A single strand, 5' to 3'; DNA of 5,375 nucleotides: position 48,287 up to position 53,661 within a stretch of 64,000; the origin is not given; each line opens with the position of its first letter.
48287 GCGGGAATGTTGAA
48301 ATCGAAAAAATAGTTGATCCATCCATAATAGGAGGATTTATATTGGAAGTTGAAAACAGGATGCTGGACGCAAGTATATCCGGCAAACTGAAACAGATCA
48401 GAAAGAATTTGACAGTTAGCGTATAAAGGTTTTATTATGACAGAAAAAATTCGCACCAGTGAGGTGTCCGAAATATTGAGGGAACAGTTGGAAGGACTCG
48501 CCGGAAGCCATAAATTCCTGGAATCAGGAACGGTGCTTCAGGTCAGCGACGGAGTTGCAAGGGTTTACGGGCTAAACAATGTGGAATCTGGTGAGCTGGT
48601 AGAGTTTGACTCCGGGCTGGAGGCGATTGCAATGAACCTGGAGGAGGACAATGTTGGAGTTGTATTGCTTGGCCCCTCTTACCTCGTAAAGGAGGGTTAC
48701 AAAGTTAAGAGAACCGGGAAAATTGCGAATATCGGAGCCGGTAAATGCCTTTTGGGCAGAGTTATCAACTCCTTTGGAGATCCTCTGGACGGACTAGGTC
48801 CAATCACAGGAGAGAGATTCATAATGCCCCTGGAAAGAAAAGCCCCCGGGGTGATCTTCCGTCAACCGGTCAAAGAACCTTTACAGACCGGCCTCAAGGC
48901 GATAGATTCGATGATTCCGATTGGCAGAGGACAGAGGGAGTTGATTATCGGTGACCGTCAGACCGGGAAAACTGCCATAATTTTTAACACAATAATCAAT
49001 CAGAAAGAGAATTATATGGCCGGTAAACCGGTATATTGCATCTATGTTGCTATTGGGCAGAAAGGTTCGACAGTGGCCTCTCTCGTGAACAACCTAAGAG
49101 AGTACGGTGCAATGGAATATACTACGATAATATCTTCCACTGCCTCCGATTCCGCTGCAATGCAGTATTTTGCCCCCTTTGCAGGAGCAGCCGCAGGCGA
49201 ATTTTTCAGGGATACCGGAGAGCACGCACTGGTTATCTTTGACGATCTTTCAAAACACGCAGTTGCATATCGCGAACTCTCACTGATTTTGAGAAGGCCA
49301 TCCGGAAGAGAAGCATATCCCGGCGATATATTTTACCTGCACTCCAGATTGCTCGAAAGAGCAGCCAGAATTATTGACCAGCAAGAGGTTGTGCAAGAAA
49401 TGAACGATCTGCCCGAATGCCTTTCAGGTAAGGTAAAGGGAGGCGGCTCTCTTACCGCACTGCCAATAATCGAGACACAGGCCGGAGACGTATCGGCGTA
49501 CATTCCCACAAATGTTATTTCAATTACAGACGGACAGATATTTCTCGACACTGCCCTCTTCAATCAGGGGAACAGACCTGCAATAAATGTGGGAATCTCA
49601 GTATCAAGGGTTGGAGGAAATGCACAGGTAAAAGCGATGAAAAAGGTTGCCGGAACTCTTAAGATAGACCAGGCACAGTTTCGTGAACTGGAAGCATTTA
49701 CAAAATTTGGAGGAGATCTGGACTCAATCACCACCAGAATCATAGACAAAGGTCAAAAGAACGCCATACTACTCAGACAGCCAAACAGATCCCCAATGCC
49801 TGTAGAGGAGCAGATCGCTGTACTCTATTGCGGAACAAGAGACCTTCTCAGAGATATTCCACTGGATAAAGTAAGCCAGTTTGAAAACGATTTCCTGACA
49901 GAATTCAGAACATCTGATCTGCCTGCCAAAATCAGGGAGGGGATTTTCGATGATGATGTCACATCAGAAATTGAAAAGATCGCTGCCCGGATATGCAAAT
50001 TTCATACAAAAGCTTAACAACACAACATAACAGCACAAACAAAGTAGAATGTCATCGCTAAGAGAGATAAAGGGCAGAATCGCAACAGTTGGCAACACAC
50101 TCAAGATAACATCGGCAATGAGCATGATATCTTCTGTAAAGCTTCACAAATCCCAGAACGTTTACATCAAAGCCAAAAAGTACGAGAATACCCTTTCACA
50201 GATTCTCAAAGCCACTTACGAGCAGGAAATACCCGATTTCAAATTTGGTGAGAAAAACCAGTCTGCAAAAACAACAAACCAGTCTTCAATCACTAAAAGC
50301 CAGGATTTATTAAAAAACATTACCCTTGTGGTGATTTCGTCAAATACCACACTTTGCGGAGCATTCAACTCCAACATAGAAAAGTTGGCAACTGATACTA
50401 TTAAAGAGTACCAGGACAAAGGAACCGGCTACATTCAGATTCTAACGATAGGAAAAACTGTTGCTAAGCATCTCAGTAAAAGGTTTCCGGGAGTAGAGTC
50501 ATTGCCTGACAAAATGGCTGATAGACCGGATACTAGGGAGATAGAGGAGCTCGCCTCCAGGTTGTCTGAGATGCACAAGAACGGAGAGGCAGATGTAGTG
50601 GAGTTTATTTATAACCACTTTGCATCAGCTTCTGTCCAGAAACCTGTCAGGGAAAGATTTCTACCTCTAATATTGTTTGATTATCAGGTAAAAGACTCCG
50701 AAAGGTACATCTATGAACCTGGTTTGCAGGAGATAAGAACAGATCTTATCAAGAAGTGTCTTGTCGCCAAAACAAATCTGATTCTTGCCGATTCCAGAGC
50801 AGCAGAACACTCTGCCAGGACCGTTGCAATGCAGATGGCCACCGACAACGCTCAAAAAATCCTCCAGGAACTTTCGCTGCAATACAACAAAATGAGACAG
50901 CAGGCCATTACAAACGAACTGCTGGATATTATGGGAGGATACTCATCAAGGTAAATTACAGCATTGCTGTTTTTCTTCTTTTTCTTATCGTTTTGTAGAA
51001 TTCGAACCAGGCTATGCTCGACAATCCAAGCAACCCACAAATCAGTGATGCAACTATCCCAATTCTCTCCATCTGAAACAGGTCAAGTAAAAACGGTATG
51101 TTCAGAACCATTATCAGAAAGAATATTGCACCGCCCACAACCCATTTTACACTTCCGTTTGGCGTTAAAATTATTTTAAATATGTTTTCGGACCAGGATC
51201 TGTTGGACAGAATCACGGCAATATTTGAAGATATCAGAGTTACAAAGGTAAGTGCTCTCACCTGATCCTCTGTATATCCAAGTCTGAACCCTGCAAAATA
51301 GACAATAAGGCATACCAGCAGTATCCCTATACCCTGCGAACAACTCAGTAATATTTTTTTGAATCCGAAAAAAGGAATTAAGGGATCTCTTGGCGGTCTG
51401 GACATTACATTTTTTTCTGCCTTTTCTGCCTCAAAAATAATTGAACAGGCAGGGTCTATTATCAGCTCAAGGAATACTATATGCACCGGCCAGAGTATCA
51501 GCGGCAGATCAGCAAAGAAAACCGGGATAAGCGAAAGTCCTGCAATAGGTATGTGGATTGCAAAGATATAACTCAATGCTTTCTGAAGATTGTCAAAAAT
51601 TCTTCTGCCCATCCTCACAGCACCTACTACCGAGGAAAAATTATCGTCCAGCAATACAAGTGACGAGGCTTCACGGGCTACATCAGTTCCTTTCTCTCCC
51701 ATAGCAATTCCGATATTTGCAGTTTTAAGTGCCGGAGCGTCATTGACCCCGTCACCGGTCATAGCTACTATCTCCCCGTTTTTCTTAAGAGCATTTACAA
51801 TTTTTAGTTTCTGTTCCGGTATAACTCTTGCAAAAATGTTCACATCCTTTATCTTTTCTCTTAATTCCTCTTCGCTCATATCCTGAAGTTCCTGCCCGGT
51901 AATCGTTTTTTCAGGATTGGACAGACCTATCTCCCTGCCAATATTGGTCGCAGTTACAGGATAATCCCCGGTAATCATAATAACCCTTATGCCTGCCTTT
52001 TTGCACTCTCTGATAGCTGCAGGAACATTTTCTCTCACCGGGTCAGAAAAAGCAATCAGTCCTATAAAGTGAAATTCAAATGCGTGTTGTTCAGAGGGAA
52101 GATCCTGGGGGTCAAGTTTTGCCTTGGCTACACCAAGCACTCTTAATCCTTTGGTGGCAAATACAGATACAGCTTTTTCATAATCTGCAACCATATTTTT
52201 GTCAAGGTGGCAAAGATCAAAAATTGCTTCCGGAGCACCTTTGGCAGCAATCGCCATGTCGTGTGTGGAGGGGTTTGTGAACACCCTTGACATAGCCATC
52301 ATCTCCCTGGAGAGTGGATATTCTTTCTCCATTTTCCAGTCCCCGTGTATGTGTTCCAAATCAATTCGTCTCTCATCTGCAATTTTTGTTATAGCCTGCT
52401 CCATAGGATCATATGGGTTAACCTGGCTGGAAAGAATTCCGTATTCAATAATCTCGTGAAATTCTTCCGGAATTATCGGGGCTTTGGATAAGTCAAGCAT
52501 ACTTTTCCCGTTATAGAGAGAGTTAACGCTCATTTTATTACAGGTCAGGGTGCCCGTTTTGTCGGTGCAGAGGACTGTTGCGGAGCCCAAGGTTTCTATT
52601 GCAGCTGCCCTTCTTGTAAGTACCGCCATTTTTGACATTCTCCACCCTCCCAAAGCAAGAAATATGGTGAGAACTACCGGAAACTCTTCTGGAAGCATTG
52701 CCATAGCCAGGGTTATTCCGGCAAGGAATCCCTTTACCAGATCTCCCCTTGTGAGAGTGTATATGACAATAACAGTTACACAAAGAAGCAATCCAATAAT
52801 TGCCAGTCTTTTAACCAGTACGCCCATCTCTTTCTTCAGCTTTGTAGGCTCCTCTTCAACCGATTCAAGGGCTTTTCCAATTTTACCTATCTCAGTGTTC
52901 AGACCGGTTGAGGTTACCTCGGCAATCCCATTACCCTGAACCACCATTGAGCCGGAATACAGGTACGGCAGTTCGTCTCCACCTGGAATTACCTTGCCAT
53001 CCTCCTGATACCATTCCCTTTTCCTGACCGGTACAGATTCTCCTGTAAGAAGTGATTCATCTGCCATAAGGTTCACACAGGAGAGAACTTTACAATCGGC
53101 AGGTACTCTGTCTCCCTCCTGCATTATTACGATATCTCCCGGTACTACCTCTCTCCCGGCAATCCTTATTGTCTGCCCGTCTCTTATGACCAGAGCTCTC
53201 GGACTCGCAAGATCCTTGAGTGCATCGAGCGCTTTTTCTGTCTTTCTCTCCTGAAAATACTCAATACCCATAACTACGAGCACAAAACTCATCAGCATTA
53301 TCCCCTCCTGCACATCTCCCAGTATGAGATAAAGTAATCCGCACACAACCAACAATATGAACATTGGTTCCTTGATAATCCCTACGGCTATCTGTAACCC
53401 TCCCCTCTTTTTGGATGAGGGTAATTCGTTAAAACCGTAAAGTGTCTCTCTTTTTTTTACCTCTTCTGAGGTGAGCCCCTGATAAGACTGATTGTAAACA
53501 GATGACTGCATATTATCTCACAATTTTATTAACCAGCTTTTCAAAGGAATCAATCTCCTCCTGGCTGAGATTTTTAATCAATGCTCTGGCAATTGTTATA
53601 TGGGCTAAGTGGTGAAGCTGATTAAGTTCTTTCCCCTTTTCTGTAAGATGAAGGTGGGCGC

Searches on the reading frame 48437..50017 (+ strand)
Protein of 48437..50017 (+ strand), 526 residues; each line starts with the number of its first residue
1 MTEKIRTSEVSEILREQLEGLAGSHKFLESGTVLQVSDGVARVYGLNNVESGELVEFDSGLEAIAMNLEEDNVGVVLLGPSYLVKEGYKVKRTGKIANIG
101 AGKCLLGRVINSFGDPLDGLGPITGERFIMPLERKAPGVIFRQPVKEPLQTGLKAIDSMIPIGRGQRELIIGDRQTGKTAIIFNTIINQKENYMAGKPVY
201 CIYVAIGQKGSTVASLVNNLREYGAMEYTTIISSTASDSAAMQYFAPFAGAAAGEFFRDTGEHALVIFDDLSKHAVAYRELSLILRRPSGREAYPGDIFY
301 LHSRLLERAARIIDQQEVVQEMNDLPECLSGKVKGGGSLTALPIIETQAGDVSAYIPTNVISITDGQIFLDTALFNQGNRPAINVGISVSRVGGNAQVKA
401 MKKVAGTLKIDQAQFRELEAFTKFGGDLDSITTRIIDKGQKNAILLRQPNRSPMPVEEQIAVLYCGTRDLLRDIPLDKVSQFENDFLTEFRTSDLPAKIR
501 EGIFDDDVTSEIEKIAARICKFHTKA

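Call 89: search_protein_families(library=pfam, proteins=[window:48437-50017:+], max_evalue=0.000001)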
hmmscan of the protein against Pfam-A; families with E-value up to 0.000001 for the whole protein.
window:48437-50017:+ (526 aa): 3 families
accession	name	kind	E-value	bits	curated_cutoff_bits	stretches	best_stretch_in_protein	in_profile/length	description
PF00006.31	ATP-synt_ab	-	2.3e-76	256.6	29.5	1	152-390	1-213/213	ATP synthase alpha/beta family, nucleotide-binding domain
PF00306.32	ATP-synt_ab_C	-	9.9e-37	126.5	27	1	397-517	1-124/126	ATP synthase alpha/beta chain, C terminal domain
PF02874.29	ATP-synt_ab_N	-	5.8e-15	56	20.9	1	29-94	4-69/69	ATP synthase alpha/beta family, beta-barrel domain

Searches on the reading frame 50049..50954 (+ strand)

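Call 89: search_protein_families(library=pfam, proteins=[window:50049-50954:+], max_evalue=0.000001)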
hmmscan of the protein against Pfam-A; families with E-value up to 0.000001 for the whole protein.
window:50049-50954:+ (301 aa): 1 family
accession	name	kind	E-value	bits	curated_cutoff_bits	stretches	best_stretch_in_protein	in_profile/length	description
PF00231.24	ATP-synt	-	5.4e-71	240.1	39.9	1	3-299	1-283/285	ATP synthase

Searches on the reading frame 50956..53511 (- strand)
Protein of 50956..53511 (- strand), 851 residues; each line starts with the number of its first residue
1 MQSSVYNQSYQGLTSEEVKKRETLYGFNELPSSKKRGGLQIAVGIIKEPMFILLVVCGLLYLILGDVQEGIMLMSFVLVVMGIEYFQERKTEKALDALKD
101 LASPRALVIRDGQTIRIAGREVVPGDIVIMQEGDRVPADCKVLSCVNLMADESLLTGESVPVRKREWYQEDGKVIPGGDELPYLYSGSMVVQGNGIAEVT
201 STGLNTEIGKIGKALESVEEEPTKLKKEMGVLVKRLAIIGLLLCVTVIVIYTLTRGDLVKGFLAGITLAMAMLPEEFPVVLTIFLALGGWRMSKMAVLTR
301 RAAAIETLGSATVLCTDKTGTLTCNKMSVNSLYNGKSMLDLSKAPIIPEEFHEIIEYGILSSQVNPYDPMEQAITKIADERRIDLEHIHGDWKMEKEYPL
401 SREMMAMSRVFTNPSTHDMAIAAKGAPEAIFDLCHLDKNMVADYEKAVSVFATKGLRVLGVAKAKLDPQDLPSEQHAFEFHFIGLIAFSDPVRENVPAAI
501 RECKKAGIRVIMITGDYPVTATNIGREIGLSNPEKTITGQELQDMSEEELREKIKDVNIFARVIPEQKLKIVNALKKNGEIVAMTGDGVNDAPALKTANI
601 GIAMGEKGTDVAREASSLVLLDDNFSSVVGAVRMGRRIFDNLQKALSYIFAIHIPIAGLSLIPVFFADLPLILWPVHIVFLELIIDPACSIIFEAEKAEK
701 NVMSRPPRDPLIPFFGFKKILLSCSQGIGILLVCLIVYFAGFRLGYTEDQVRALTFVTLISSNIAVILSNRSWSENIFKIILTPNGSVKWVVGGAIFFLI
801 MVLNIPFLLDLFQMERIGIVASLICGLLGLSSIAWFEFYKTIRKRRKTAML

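Call 41: search_protein_families(library=pfam, proteins=[window:50956-53511:-], max_evalue=1e-8)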
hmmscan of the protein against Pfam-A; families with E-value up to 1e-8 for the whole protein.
window:50956-53511:- (851 aa): 4 families
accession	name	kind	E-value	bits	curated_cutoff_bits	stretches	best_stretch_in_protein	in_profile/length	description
PF00122.25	E1-E2_ATPase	-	9.8e-47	159.2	28.1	1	101-294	2-180/181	E1-E2 ATPase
PF00689.26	Cation_ATPase_C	-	1.1e-30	107.2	27.3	1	670-842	1-175/175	Cation transporting ATPase, C-terminus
PF00702.32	Hydrolase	-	3.7e-18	67.1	26.4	1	314-598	4-190/191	haloacid dehalogenase-like hydrolase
PF00690.31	Cation_ATPase_N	-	6.5e-10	39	20.4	1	8-60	16-68/69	Cation transporter/ATPase, N-terminus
